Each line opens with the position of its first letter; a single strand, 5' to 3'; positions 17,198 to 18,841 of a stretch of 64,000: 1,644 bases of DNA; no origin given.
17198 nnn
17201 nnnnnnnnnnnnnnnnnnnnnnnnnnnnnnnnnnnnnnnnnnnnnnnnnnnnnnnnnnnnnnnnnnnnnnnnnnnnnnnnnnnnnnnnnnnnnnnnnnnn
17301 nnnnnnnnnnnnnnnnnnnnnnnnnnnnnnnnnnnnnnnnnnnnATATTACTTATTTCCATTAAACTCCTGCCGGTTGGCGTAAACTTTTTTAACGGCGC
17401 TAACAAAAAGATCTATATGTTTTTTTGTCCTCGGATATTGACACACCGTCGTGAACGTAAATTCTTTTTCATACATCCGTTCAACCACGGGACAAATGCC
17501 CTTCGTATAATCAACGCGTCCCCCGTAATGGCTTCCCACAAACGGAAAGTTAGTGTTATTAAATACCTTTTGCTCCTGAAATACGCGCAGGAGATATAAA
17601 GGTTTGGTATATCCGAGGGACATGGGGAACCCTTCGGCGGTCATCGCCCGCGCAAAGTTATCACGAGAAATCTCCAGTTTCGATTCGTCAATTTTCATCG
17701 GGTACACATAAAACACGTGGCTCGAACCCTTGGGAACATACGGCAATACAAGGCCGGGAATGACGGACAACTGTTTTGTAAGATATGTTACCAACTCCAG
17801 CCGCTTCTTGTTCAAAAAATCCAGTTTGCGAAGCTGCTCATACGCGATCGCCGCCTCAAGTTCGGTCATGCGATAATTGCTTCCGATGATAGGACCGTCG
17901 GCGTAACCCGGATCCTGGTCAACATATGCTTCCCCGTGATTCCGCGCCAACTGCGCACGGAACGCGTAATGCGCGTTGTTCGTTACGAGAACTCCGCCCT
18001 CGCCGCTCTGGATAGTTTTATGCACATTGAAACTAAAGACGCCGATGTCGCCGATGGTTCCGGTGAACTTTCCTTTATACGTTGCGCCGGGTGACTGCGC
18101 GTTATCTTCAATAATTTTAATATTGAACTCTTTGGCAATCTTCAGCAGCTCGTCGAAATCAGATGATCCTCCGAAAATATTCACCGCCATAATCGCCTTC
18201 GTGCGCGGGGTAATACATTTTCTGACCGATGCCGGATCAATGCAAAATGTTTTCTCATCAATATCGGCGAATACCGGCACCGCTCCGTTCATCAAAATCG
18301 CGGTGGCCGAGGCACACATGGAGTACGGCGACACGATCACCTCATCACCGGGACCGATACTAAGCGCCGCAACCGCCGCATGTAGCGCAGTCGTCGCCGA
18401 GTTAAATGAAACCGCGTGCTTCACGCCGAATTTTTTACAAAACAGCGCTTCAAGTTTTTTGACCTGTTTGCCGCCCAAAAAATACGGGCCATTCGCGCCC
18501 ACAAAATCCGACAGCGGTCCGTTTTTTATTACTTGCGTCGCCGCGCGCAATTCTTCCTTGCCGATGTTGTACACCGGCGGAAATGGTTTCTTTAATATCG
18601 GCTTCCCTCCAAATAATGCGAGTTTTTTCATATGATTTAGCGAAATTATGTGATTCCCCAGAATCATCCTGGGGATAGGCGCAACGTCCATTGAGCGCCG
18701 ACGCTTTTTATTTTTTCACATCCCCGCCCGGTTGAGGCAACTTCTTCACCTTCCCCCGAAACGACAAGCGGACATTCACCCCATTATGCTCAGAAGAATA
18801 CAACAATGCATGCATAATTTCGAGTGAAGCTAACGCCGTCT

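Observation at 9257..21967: Complete pseudaminic-acid-type nonulosonic acid operon extended by an acetamidino-forming trio and a 2,3-diamino-sugar pair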

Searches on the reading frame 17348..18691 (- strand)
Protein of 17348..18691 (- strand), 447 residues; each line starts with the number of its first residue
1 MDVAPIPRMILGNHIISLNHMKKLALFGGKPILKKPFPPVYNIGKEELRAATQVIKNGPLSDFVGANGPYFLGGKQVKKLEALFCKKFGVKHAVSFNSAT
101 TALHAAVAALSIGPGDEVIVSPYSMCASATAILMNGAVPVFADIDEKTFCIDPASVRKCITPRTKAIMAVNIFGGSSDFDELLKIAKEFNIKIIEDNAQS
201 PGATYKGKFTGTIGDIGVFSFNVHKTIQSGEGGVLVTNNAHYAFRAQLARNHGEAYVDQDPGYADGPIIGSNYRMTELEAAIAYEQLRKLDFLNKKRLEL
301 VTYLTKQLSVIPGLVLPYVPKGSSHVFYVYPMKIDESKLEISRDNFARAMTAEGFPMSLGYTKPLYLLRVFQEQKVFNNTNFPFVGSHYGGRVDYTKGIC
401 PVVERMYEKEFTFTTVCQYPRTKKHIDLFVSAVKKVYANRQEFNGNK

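Call 3: search_protein_families(library=pfam, proteins=[window:17348-18691:-], max_evalue=0.001)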
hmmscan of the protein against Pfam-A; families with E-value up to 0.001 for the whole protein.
window:17348-18691:- (447 aa): 3 families
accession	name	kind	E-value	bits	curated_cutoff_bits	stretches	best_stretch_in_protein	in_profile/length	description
PF01041.23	DegT_DnrJ_EryC1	-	6.9e-91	305.6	19.8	1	71-382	21-328/360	DegT/DnrJ/EryC1/StrS aminotransferase family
PF00266.25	Aminotran_5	-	2e-05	24.2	21.5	1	96-316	66-299/371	Aminotransferase class-V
PF01053.26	Cys_Met_Meta_PP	-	5.8e-05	22.2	27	1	77-203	54-180/381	Cys/Met metabolism PLP-dependent enzyme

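Call 4: search_protein_families(library=ncbifam, proteins=[window:17348-18691:-], max_evalue=0.001)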
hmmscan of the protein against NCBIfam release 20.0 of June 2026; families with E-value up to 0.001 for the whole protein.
window:17348-18691:- (447 aa): 26 families (the best 25 are shown)
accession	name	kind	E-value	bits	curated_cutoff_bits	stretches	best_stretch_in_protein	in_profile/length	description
TIGR03588.1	PseC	equivalog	2.1e-67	227.7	423.5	1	69-390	24-353/380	UDP-4-amino-4,6-dideoxy-N-acetyl-beta-L-altrosamine transaminase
NF008658.2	PRK11658.1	equivalog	1.4e-57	195.1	631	1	43-356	12-319/379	UDP-4-amino-4-deoxy-L-arabinose aminotransferase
NF008687.0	PRK11706.1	equivalog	3e-56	190.8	375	1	74-361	30-320/375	dTDP-4-amino-4,6-dideoxygalactose transaminase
TIGR04181.1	NHT_00031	hypoth_equivalog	1.5e-54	185.3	420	1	74-374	29-338/359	LegC family aminotransferase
TIGR02379.1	ECA_wecE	subfamily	3.2e-48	164.4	434.85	1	74-351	30-311/376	dTDP-4-amino-4,6-dideoxy-D-glucose transaminase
TIGR04427.1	PLP_DesI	equivalog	4.6e-44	151.1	650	1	73-363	50-332/390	dTDP-4-dehydro-6-deoxyglucose aminotransferase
NF011936.0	PRK15407.1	equivalog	1.8e-40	139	423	2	41-251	30-249/440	lipopolysaccharide biosynthesis protein RfbH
NF006230.0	PRK08363.1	equivalog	1.4e-09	37.3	534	1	97-211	100-219/398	alanine aminotransferase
NF009079.0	PRK12414.1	subfamily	1.5e-09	37.4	481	1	72-196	71-201/384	methionine aminotransferase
NF006569.0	PRK09082.1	subfamily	7.9e-09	35.1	420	1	67-197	67-203/386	methionine aminotransferase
NF005816.0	PRK07682.1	equivalog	6.4e-08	31.6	620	1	98-210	98-215/390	aminotransferase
NF004975.0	PRK06348.1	equivalog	3.4e-07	29.6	549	1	98-210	94-214/384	pyridoxal phosphate-dependent aminotransferase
NF000586.1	PRK00011.1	subfamily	4.9e-07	28.9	335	1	86-242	73-236/404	serine hydroxymethyltransferase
NF005855.0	PRK07777.1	equivalog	5.7e-07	29.2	553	1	97-168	96-168/391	pyridoxal phosphate-dependent aminotransferase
NF006488.0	PRK08912.1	equivalog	4e-06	26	498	1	98-170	95-166/387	aminotransferase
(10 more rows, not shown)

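Call 11: search_solved_structures(query=window:17348-18631:-, max_evalue=1e-10)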
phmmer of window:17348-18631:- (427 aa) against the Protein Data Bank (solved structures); distinct sequences matched with E-value up to 1e-10: 55.
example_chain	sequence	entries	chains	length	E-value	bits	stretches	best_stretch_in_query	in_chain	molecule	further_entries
3bn1_A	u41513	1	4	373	4.2e-59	203.7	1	54-336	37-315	Perosamine synthetase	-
3dr7_A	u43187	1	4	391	4.9e-59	203.5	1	54-336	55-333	Putative perosamine synthetase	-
5k8b_A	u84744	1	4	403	6.3e-59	203.2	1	57-324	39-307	8-amino-3,8-dideoxy-alpha-D-manno-octulosonate transaminase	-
3dr4_A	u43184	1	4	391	3.3e-58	200.8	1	54-336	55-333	Putative perosamine synthetase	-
8gyh_B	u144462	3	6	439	5.7e-55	190.1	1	1-420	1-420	DegT/DnrJ/EryC1/StrS family aminotransferase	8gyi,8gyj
7b0m_AAA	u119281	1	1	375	1.4e-54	188.9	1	45-337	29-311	Sugar aminotransferase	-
2c7t_A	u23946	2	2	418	1e-51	179.4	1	50-347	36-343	GLUTAMINE-2-DEOXY-SCYLLO-INOSOSE AMINOTRANSFERASE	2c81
5w71_A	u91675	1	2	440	1.2e-51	179.1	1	50-347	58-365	L-glutamine:2-deoxy-scyllo-inosose aminotransferase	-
7b0d_A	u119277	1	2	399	7.8e-49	169.9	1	50-353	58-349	Glutamine--scyllo-inositol transaminase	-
1mdo_A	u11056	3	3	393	4e-48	167.6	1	52-341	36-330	ArnB aminotransferase | UDP-4-amino-4-deoxy-L-arabinose--oxoglutarate aminotransferase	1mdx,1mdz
4oca_A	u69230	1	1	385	2.5e-47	164.9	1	52-341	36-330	UDP-4-amino-4-deoxy-L-arabinose--oxoglutarate aminotransferase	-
7l7x_AAA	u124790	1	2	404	8.7e-47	163.2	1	44-355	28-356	DegT/DnrJ/EryC1/StrS aminotransferase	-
5w70_A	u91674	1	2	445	2.3e-44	155.2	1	3-351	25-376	L-glutamine:2-deoxy-scyllo-inosose aminotransferase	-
8sng_A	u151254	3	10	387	3.9e-44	154.4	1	53-341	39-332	UDP-4-amino-4-deoxy-L-arabinose--oxoglutarate aminotransferase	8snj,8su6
3frk_A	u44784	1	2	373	8.3e-44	153.4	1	50-365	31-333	QdtB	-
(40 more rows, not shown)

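Call 44: search_dna_similar(query=window:17348-18631:-, collection=plasmids, mode=protein, max_rows=15)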
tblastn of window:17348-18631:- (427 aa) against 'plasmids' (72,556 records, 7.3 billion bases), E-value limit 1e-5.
Records with a match: 1300; places in all: 1802; records where one place covers at least 80% of the query: 552.
Best place of each record, by identity: <60% 1300.
By first word of the organism name: Rhizobium 188; Streptomyces 136; Ralstonia 135; Sinorhizobium 103; Pantoea 95; Bacillus 89; Escherichia 68; Staphylococcus 28; Azospirillum 26; Salmonella 23; and 158 more.
By predicted mobility (MOB-suite, as given by PLSDB): non-mobilizable 770; mobilizable 266; conjugative 264.
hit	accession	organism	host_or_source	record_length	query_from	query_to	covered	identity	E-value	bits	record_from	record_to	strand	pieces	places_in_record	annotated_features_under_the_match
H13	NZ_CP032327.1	Azospirillum argentinense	soil sample,Agricultural field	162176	1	426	100%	43.0%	2e-100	335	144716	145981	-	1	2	DegT/DnrJ/EryC1/StrS family aminotransferase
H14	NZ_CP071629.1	Rhizobium leguminosarum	lentil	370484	1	416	97%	35.8%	1e-65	234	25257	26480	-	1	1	DegT/DnrJ/EryC1/StrS family aminotransferase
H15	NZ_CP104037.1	Rhizobium sp. SRDI969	Pisum sativum,Cell culture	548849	1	418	98%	35.2%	6e-64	229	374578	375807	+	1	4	DegT/DnrJ/EryC1/StrS family aminotransferase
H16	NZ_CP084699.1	Rhizobium ruizarguesonis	Pisum sativum L.,Cell culture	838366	1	426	100%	34.3%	1e-64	232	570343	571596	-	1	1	DegT/DnrJ/EryC1/StrS family aminotransferase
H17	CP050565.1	Rhizobium leguminosarum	Lathyrus sativus,cell culture,root ...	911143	1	426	100%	34.3%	1e-64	232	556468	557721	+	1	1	DegT/DnrJ/EryC1/StrS family aminotransferase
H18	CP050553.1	Rhizobium leguminosarum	Vicia sativa,cell culture,root nodule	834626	1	426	100%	34.3%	2e-64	231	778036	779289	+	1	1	DegT/DnrJ/EryC1/StrS family aminotransferase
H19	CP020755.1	Bacillus thuringiensis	Single cell,Tissue, animal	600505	4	416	95%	35.5%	3e-47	215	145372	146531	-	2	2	none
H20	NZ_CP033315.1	Azospirillum brasilense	rhizosphere soil of Digitaria ...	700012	1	416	97%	34.5%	4e-62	224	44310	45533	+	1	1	DegT/DnrJ/EryC1/StrS family aminotransferase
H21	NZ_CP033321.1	Azospirillum brasilense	rhizosphere soil of Cynodon ...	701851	1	416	97%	34.5%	4e-62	224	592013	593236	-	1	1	DegT/DnrJ/EryC1/StrS family aminotransferase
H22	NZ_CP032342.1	Azospirillum brasilense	soil sample,Agricultural field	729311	1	416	97%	34.5%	4e-62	224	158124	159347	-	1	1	DegT/DnrJ/EryC1/StrS family aminotransferase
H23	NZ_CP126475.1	Bacillus thuringiensis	mixed culture,termite gut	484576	1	422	99%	34.0%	5e-52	195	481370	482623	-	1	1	DegT/DnrJ/EryC1/StrS family aminotransferase | NAD(P)-dependent oxidoreductase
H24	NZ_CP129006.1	Bacillus cereus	cattle,Isolated from the spleen of ...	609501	1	422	99%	34.0%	7e-52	194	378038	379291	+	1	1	DegT/DnrJ/EryC1/StrS family aminotransferase | NAD(P)-dependent oxidoreductase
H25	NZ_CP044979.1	Bacillus thuringiensis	whole organism,soil sample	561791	1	422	99%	34.0%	9e-52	194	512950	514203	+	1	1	DegT/DnrJ/EryC1/StrS family aminotransferase | NAD(P)-dependent oxidoreductase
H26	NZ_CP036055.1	Bacillus toyonensis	cell culture,soil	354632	4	418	97%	34.5%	4e-55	204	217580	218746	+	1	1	pseC: UDP-4-amino-4, 6-dideoxy-N-acetyl-beta-L-altrosamine transaminase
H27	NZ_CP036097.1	Bacillus toyonensis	cell culture,soil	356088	4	418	97%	34.5%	4e-55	204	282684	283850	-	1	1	pseC: UDP-4-amino-4, 6-dideoxy-N-acetyl-beta-L-altrosamine transaminase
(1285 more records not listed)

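Call 46: get_annotated_region(hit=H13, flank=14000)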
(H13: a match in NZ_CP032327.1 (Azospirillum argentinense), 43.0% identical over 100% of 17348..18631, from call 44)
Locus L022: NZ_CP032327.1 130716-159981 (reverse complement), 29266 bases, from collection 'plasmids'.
description: Azospirillum argentinense strain MTCC4035 plasmid p6, complete sequence
organism: Azospirillum argentinense (NCBI taxid 2970906)
taxonomy: Bacteria; Pseudomonadota; Alphaproteobacteria; Rhodospirillales; Azospirillaceae; Azospirillum; Azospirillum argentinense
host: -; source: soil sample,Agricultural field; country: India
typing (MOB-suite, as given by PLSDB): non-mobilizable; replicon rep_cluster_1806,rep_cluster_771
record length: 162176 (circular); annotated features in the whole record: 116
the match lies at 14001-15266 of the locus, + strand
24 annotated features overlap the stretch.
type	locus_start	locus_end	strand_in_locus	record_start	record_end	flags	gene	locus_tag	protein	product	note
CDS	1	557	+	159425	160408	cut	-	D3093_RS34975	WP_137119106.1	hypothetical protein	-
CDS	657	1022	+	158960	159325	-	-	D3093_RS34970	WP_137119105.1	hypothetical protein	-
CDS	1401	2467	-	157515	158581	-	-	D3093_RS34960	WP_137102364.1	IS630 family transposase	-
CDS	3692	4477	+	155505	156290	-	istB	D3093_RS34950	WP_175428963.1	IS21-like element helper ATPase IstB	-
CDS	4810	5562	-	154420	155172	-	-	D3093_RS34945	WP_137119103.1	hypothetical protein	-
CDS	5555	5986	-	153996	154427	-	-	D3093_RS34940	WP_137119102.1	hypothetical protein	-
CDS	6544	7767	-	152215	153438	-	-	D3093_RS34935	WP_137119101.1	tetratricopeptide repeat protein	-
CDS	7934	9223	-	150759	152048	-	-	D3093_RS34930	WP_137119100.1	glycosyltransferase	-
CDS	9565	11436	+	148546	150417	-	asnB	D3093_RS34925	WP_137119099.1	asparagine synthase (glutamine-hydrolyzing)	GO:0006529 - asparagine biosynthetic process [Evidence IEA]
CDS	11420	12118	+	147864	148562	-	-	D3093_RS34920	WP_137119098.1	N-acetylneuraminate synthase family protein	GO:0016051 - carbohydrate biosynthetic process [Evidence IEA]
CDS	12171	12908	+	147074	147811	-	-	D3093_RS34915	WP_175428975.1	methyltransferase domain-containing protein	-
CDS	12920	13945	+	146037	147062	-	-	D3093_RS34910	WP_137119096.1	GNAT family N-acetyltransferase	-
CDS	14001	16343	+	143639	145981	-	-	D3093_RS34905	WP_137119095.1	DegT/DnrJ/EryC1/StrS family aminotransferase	-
CDS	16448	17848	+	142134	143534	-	-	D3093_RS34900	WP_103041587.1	glycosyltransferase family 2 protein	-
CDS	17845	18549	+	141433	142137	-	-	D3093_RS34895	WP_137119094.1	NTP transferase domain-containing protein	-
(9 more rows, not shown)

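Call 48: search_protein_families(library=pfam, proteins=[L022:14001-16343:+, L022:11420-12118:+, L022:12920-13945:+, L022:16448-17848:+, L022:17845-18549:+, L022:21936-22925:-, L022:22922-23653:-, L022:19848-20969:+, L022:20959-21927:-], max_evalue=0.0001)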
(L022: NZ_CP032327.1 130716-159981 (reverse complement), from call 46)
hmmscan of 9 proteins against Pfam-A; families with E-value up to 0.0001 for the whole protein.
L022:14001-16343:+ (780 aa): 5 families
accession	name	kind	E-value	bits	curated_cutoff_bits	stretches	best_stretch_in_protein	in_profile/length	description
PF01041.23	DegT_DnrJ_EryC1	-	1.8e-82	277.9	19.8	1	53-386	22-351/360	DegT/DnrJ/EryC1/StrS aminotransferase family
PF13489.12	Methyltransf_23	-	2.1e-16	60.5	27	1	545-717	5-162/164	Methyltransferase domain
PF08241.18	Methyltransf_11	-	1.8e-08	35.3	21.2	1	576-656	1-82/95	Methyltransferase domain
PF08242.18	Methyltransf_12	-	2.3e-08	35.1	30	1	576-657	1-88/98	Methyltransferase domain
PF13649.12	Methyltransf_25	-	4e-07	31.1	27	1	576-652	2-84/97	Methyltransferase domain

L022:11420-12118:+ (232 aa): 1 family
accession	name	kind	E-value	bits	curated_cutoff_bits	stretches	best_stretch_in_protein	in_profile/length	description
PF03102.20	NeuB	-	1.4e-49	169.2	22.1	1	21-223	1-227/241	NeuB family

L022:12920-13945:+ (341 aa): 1 family
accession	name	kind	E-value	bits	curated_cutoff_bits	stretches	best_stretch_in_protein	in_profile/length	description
PF13480.13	Acetyltransf_6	-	1.5e-15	58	22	1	173-300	9-139/143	Acetyltransferase (GNAT) domain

L022:16448-17848:+ (466 aa): 5 families
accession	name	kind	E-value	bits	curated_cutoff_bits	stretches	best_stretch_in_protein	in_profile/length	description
PF00535.33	Glycos_transf_2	-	2.2e-26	93.2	23.3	1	8-164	2-167/168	Glycosyl transferase family 2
PF10111.15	Glyco_tranf_2_2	-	4.3e-12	46.6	27.3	1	14-207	10-223/276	Glycosyltransferase like family 2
PF02348.25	CTP_transf_3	-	1.2e-08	35.5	22.6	1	255-411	20-165/217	Cytidylyltransferase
PF13641.12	Glyco_tranf_2_3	-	3.2e-07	31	27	1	4-185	1-196/230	Glycosyltransferase like family 2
PF13632.12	Glyco_trans_2_3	-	4.3e-06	27.1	27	1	85-226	1-142/198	Glycosyl transferase family group 2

L022:17845-18549:+ (234 aa): 2 families
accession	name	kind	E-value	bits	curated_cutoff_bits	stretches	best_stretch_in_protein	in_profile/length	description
PF02348.25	CTP_transf_3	-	1.6e-20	74.3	22.6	1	10-206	2-202/217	Cytidylyltransferase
PF12804.13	NTP_transf_3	-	7e-06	26.8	27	1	18-153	9-141/160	MobA-like NTP transferase domain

L022:21936-22925:- (329 aa): 1 family
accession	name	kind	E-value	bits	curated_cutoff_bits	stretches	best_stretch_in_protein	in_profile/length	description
PF01408.29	GFO_IDH_MocA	-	7e-12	46.5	24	1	9-137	2-120/120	Oxidoreductase family, NAD-binding Rossmann fold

L022:22922-23653:- (243 aa): 2 families
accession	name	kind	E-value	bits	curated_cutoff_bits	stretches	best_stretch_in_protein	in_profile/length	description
PF02348.25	CTP_transf_3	-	2.3e-26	93.4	22.6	1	3-122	4-124/217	Cytidylyltransferase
PF12804.13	NTP_transf_3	-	9.8e-10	39.3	27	1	14-121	15-120/160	MobA-like NTP transferase domain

L022:19848-20969:+ (373 aa): 0 families

L022:20959-21927:- (322 aa): 0 families

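Call 56: search_solved_structures(query=window:17348-18631:-, max_evalue=1e-54, show_alignments=5)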
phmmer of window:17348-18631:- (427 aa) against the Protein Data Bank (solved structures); distinct sequences matched with E-value up to 1e-54: 5.
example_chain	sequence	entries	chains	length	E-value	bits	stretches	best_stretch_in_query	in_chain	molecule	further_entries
3bn1_A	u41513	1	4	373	4.2e-59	203.7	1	54-336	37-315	Perosamine synthetase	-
3dr7_A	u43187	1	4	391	4.9e-59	203.5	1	54-336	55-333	Putative perosamine synthetase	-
5k8b_A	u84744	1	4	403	6.3e-59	203.2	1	57-324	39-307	8-amino-3,8-dideoxy-alpha-D-manno-octulosonate transaminase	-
3dr4_A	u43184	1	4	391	3.3e-58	200.8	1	54-336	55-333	Putative perosamine synthetase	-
8gyh_B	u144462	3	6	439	5.7e-55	190.1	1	1-420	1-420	DegT/DnrJ/EryC1/StrS family aminotransferase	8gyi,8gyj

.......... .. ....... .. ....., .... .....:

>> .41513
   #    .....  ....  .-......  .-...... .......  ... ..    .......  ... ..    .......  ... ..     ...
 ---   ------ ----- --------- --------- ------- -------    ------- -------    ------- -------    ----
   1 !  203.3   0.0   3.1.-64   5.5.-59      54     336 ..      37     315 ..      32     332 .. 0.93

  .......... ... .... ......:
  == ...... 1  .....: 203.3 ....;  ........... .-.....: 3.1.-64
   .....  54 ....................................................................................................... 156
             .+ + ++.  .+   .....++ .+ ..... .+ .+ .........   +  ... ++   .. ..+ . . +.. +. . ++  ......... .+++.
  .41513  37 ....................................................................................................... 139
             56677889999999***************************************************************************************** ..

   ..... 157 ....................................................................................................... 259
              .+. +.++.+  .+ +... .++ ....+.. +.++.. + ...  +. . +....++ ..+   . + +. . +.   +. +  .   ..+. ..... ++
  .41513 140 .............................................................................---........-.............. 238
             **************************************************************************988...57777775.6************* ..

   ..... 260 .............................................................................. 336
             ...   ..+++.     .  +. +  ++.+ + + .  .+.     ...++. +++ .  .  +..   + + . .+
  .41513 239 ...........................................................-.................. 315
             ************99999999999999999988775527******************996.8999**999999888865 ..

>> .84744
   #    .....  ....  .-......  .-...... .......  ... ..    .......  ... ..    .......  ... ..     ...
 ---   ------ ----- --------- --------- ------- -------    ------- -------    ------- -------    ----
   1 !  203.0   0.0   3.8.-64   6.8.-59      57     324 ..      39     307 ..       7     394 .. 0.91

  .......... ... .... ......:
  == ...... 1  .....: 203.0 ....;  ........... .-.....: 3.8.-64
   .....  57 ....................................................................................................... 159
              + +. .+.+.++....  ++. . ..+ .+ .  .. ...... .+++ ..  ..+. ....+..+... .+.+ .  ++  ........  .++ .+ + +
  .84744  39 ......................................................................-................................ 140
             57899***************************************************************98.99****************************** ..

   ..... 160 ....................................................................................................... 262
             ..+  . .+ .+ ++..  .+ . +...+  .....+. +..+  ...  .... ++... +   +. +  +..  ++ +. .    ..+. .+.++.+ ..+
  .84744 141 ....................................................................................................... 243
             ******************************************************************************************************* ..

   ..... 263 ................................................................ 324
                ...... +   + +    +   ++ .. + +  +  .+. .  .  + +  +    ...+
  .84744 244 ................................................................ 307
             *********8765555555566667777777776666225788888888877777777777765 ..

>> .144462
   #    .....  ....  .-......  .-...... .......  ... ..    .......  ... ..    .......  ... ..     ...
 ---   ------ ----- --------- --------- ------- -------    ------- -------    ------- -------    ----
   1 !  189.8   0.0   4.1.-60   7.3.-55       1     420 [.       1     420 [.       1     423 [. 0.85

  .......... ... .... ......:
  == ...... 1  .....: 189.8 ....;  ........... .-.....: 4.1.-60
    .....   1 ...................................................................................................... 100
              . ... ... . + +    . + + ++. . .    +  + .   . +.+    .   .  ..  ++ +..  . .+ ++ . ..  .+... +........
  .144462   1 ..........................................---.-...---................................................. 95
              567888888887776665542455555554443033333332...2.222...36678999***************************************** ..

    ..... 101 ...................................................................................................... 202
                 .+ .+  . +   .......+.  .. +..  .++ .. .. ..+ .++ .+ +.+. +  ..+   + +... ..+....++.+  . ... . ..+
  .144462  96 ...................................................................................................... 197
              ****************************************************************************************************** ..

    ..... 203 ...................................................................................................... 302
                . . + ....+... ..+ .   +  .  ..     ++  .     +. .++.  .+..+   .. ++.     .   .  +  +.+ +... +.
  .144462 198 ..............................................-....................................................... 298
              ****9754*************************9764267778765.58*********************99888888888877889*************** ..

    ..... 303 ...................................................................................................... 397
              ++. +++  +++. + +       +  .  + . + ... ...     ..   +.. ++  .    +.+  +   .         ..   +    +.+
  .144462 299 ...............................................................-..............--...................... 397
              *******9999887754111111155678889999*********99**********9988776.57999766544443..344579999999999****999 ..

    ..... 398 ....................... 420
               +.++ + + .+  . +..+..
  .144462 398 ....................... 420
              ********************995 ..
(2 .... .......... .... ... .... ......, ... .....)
